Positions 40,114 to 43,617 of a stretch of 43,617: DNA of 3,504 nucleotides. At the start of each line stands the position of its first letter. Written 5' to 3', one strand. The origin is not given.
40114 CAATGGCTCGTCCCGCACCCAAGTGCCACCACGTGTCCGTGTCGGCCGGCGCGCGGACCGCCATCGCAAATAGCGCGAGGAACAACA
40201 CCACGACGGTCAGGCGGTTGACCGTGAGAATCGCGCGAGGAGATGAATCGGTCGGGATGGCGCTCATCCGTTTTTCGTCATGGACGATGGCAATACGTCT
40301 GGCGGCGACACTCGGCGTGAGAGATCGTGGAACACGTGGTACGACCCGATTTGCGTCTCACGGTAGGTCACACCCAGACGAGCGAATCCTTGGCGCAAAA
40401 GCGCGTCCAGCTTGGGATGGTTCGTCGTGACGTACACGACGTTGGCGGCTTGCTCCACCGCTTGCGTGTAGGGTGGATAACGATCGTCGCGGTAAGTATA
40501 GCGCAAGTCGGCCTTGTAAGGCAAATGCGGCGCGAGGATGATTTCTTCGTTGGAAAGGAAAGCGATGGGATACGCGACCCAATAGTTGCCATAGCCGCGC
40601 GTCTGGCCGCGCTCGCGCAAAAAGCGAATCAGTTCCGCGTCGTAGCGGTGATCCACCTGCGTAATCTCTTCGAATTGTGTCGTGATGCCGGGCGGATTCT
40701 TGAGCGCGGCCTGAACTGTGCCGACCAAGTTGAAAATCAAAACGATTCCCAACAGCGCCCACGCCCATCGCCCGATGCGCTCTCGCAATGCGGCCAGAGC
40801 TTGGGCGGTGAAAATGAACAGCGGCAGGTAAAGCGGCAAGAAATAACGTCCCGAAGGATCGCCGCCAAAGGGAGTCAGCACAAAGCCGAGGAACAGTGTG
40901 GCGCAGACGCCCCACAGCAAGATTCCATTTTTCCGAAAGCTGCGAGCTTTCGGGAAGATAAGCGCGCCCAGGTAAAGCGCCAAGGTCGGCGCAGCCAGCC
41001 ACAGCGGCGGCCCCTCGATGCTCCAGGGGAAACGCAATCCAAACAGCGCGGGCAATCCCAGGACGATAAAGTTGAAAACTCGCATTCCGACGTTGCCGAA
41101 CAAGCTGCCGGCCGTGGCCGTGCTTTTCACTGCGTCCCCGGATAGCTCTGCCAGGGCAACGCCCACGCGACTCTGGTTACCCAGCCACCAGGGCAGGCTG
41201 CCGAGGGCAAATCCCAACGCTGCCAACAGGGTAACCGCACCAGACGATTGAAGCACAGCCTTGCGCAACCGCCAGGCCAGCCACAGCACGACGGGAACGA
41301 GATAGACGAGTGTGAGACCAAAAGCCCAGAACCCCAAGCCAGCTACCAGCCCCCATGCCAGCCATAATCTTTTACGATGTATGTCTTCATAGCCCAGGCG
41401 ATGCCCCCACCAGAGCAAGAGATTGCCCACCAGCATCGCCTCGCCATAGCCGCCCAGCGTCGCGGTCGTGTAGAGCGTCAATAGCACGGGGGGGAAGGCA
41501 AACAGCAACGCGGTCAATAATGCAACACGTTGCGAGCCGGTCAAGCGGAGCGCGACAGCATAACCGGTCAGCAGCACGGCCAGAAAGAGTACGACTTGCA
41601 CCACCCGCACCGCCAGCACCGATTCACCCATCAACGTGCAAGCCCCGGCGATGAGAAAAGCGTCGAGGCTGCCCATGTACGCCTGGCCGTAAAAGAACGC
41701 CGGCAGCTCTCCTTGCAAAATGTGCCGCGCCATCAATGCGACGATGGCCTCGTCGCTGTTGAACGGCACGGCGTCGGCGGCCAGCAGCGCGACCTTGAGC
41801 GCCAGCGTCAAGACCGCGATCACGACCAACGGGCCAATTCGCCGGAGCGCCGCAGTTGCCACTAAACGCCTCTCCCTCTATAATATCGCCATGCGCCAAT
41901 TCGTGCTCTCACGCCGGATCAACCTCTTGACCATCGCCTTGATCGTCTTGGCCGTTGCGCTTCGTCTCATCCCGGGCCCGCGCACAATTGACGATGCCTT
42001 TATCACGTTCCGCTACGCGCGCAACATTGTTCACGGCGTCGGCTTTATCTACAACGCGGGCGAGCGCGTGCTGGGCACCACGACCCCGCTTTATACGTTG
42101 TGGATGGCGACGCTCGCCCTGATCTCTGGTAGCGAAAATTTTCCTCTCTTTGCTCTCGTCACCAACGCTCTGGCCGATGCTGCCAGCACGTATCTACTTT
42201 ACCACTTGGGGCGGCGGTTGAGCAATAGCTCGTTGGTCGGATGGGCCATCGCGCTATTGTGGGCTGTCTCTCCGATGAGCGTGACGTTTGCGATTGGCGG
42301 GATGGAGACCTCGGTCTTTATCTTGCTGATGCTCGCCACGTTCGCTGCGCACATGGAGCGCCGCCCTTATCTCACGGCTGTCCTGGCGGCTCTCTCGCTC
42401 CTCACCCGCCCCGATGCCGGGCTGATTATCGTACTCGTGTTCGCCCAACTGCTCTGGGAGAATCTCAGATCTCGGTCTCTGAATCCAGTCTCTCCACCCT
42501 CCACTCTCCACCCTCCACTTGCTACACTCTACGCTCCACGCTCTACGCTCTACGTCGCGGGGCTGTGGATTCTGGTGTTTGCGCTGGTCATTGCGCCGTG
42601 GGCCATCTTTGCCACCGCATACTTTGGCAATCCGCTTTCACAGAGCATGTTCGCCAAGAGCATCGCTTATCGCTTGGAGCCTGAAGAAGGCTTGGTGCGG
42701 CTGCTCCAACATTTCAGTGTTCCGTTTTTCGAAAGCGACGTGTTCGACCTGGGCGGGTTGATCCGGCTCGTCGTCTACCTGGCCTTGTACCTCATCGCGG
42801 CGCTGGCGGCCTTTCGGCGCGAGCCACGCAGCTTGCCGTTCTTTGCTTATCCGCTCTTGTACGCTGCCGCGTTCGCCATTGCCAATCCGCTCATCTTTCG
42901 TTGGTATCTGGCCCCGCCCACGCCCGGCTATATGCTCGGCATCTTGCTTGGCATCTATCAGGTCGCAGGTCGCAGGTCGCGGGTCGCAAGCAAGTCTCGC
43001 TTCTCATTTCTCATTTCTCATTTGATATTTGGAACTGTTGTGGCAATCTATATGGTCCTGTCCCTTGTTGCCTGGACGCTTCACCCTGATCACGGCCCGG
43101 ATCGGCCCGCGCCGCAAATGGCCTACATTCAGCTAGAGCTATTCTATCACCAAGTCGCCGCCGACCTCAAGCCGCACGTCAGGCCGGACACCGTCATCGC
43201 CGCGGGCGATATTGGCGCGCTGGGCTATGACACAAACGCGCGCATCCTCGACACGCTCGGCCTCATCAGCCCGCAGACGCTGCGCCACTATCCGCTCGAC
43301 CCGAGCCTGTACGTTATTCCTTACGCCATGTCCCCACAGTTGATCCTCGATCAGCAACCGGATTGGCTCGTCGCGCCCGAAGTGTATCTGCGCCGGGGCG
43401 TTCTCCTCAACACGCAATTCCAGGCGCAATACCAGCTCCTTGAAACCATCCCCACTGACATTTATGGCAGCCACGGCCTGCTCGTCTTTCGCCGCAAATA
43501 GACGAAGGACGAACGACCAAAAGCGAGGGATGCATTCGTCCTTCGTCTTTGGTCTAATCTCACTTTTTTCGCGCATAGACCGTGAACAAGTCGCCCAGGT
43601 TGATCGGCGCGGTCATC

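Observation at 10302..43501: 33-kb locus with 15 GT-C-type membrane glycosyltransferase-like genes and no cytoplasmic GT-A/GT-B enzyme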

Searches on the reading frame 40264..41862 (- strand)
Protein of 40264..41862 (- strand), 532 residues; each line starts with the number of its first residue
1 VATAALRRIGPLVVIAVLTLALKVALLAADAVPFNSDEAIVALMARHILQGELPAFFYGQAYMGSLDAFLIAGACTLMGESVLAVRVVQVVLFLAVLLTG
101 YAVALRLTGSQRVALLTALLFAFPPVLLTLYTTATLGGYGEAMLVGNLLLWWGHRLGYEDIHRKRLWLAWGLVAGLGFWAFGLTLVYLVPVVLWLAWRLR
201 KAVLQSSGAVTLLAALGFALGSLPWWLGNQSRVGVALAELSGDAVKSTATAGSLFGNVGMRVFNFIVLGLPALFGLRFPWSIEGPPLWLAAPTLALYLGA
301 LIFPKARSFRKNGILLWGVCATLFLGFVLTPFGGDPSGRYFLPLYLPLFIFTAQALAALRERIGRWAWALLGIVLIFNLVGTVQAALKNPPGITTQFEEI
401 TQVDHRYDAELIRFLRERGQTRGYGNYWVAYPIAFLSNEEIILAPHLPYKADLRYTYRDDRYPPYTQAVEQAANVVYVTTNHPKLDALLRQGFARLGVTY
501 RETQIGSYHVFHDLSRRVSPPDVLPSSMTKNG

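Call 5: search_protein_families(library=pfam, proteins=[window:40264-41862:-], max_evalue=0.01)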
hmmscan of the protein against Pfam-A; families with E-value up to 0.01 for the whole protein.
window:40264-41862:- (532 aa): 2 families
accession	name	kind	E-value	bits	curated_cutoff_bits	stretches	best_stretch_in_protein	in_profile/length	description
PF13231.12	PMT_2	-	2.6e-05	24.9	26.1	1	68-225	7-160/160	Dolichyl-phosphate-mannose-protein mannosyltransferase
PF02366.24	PMT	-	0.00095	19.2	22.7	1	80-227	80-232/245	Dolichyl-phosphate-mannose-protein mannosyltransferase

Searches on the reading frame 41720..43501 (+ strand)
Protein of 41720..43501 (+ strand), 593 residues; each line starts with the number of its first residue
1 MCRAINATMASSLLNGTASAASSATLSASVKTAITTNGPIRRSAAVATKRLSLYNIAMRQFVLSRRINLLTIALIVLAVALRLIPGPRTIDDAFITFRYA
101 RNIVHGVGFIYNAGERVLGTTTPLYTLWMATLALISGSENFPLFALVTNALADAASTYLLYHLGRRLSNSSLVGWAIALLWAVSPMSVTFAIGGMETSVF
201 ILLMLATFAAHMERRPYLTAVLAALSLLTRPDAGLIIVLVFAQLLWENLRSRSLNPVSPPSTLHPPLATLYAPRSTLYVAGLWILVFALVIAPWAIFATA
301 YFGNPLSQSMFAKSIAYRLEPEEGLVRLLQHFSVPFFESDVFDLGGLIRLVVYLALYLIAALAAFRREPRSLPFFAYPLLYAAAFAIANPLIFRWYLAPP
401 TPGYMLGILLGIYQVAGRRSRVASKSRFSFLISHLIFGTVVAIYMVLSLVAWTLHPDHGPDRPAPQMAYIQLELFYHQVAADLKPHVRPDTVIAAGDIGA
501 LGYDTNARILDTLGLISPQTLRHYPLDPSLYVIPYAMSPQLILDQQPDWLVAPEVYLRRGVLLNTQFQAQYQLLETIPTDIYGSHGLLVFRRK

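Call 5: search_protein_families(library=pfam, proteins=[window:41720-43501:+], max_evalue=0.01)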
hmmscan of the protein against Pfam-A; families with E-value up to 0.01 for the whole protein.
window:41720-43501:+ (593 aa): 0 families

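Call 9: find_encoding_contigs(protein=window:41891-43501:+, flank=10000, max_places=4)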
Protein window:41891-43501:+ (536 aa): 2 contigs read that carry it; 2 places shown.
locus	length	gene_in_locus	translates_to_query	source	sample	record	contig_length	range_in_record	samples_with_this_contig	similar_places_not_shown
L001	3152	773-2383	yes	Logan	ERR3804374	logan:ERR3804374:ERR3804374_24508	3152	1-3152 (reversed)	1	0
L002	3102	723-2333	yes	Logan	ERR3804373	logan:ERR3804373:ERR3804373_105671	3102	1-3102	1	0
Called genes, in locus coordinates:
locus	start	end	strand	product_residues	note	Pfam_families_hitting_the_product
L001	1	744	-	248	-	?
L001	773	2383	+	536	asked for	-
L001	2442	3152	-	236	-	?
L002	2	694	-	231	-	?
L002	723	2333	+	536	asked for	-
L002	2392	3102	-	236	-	?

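Call 10: search_protein_families(library=ncbifam, proteins=[window:41891-43501:+], max_evalue=0.01)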
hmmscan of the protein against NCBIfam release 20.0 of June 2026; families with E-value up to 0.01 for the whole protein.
window:41891-43501:+ (536 aa): 2 families
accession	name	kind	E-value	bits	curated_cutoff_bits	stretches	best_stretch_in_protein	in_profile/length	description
NF046093.1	AZOBR_p60025_fam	subfamily_domain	2.1e-06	27.1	150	1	71-191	99-215/232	AZOBR_p60025 family cell surface glycopolymer formation protein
NF041481.1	beta_arabfuran_tase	equivalog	2.4e-06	25.9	1050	1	33-140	28-141/633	terminal beta-(1->2)-arabinofuranosyltransferase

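Call 11: find_related_loci(query=window:41891-43501:+, collection=genome_contigs, flank=10000)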
Query window:41891-43501:+ (536 aa) in genome_contigs; peptide patterns used: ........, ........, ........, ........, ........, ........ (x = any residue, [..] = any of these).
348 stretches matched a pattern; 266 encode a relative of the query (tblastn E <= 1e-3); the best 80 are kept; 80 distinct loci.
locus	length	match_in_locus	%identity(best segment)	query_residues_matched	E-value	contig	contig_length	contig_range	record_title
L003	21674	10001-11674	66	1-536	0e+0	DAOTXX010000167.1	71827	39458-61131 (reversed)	MAG TPA_asm: Thermoflexales bacterium isolate H21_290 k133_3451010, whole genome shotgun sequence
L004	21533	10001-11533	52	6-535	3e-144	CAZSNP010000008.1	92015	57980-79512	MAG TPA_asm: uncultured Anaerolineales bacterium isolate binchicken_co107_470 genome assembly, contig: NODE_569_length_9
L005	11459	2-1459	52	25-536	2e-143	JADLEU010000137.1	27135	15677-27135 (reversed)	MAG: Anaerolineales bacterium isolate SJ338 c_000000469176, whole genome shotgun sequence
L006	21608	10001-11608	48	9-536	7e-141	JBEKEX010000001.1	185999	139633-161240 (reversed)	MAG: Anaerolineaceae bacterium isolate SPRUCE 216 SPRUCE_216_1, whole genome shotgun sequence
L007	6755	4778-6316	48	19-536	4e-139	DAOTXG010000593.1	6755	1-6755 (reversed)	MAG TPA_asm: Anaerolineales bacterium isolate H20_231 k125_1614819, whole genome shotgun sequence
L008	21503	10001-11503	50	8-536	2e-136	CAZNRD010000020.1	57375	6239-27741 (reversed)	MAG TPA_asm: uncultured Anaerolineaceae bacterium isolate binchicken_co209_24 genome assembly, contig: NODE_360_length_5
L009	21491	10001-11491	50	21-536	1e-136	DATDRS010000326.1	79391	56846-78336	MAG TPA_asm: Anaerolineales bacterium isolate SMAG_U7983 k141_1590774, whole genome shotgun sequence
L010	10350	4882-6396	52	9-536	2e-136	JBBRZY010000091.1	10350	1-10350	MAG: Anaerolineales bacterium isolate La6_concoct.054 La6_concoct.054_K_1758086_L_10350_cov_12.0000, whole genome shotgu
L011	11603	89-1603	47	11-536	2e-136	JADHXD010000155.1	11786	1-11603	MAG: Anaerolineae bacterium isolate BS750m-G44 BS-750m-C9886, whole genome shotgun sequence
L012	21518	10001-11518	49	8-535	5e-134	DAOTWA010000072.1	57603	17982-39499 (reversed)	MAG TPA_asm: Anaerolineaceae bacterium isolate H111_98 k127_1033074, whole genome shotgun sequence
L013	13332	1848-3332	45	13-535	1e-133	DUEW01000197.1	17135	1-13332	MAG TPA_asm: Anaerolineae bacterium isolate W167 Contig197, whole genome shotgun sequence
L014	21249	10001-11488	50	28-535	1e-132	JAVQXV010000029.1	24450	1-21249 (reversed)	MAG: Anaerolineales bacterium isolate SKYGB_hs_bin36 NODE_3272_length_24450_cov_286.783070, whole genome shotgun sequenc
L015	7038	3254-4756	47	25-536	2e-132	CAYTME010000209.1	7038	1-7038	MAG TPA_asm: uncultured Pleurocapsa sp. isolate SRP290908_co1_44 genome assembly, contig: NODE_16142_length_7038_cov_6.3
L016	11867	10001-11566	45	3-536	9e-132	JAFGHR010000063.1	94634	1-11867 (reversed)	MAG: Anaerolineae bacterium isolate Zod_Metabat.151 k87_7571985, whole genome shotgun sequence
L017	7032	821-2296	47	8-536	2e-131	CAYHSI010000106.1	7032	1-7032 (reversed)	MAG TPA_asm: uncultured Anaerolineaceae bacterium isolate ERP119705_co14_525 genome assembly, contig: NODE_17949_length_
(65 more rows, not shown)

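Call 19: search_protein_families(library=pfam, proteins=[window:41891-43501:+], max_evalue=10)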
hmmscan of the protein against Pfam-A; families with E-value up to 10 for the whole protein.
window:41891-43501:+ (536 aa): 2 families
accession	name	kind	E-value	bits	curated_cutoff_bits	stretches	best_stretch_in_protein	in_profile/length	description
PF09852.15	DUF2079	-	0.0033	17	28.2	1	89-378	67-334/459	Predicted membrane protein (DUF2079)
PF19779.4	DUF6264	-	0.36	11.4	31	1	282-331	116-165/183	Family of unknown function (DUF6264)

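Call 25: search_protein_families(library=pfam, proteins=[L001:2442-3152:-], max_evalue=0.01)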
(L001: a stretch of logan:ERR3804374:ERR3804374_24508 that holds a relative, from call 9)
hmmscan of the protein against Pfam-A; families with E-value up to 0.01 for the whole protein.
L001:2442-3152:- (236 aa): 9 families
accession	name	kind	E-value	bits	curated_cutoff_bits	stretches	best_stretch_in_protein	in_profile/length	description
PF13489.12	Methyltransf_23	-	8.1e-33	113.9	27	1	32-178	14-162/164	Methyltransferase domain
PF08241.18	Methyltransf_11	-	3.7e-17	63.2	21.2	1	44-133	1-95/95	Methyltransferase domain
PF08242.18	Methyltransf_12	-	2.9e-13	50.8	30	1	44-131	1-98/98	Methyltransferase domain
PF13649.12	Methyltransf_25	-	4.9e-13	50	27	1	44-129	2-97/97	Methyltransferase domain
PF13847.12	Methyltransf_31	-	2.9e-09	37.2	27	1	40-138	4-115/145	Methyltransferase domain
PF08003.17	Methyltransf_9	-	1.3e-07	31.3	23.8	1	39-179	115-264/315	Protein of unknown function (DUF1698)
PF07021.18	MetW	-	9.9e-07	29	21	1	40-117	14-94/193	Methionine biosynthesis protein MetW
PF01209.24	Ubie_methyltran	-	6.3e-06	26.1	20.1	1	82-133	100-151/233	ubiE/COQ5 methyltransferase family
PF02353.26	CMAS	-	0.0038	17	27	1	39-137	62-168/273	Mycolic acid cyclopropane synthetase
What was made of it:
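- Tried and rejected: Other assemblies added only about 650 bp, which carry the start of a methyltransferase gene (calls 9, 25).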

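Call 36: search_solved_structures(query=A2, max_evalue=10, show_alignments=1)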
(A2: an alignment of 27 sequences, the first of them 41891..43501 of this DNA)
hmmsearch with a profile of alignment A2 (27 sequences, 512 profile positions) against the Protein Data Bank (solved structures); distinct sequences matched with E-value up to 10: 6.
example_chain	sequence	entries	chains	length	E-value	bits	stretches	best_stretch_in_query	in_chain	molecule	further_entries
9dlf_C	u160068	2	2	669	3e-11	46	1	23-233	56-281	Arabinosyltransferase AftB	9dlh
23gf_B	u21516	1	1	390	1.6e-05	27.1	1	61-213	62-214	GPI mannosyltransferase 1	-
23gx_B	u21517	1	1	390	1.6e-05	27.1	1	61-213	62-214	GPI mannosyltransferase 1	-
9wno_A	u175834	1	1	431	0.00046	22.3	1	61-315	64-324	GPI mannosyltransferase 1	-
2qlp_A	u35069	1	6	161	1.8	10.5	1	40-88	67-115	Deoxycytidine triphosphate deaminase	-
2qxx_A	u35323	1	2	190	2.4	10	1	40-88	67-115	Deoxycytidine triphosphate deaminase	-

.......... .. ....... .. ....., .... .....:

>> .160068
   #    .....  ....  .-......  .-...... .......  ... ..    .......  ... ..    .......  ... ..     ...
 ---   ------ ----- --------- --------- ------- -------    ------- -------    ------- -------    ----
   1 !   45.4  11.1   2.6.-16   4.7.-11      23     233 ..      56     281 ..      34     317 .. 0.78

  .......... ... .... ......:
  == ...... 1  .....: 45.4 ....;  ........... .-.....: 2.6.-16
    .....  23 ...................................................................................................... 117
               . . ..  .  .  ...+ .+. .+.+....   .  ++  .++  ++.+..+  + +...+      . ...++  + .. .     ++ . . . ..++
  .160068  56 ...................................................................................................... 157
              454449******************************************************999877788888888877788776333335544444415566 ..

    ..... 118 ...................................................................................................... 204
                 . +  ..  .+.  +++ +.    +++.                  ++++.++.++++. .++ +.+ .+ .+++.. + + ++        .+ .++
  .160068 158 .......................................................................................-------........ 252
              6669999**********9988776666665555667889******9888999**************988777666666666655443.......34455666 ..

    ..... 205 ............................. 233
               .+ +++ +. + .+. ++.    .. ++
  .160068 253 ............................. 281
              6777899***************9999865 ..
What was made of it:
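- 41891..43501 (+): g24: AftB-like GT-C (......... motif), divergent from g23 and the most widely conserved member. Family profile to PDB AftB 9dlf at 3e-11 and to PIG-M at 1.6e-5 (call 36); at least 266 relatives in Chloroflexota genomes (call 11); exact gene call found in two other assemblies (call 9)
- On GT-C superfamily (fold level): The g24 profile hits AftB and PIG-M (call 36).
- On AftB terminal beta-(1->2)-arabinofuranosyltransferase (NF041481): It is homologous to AftB only over about 210 N-terminal residues (call 36).
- Checked: g24: its family profile hits the solved AftB structure at 3e-11 (call 36).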
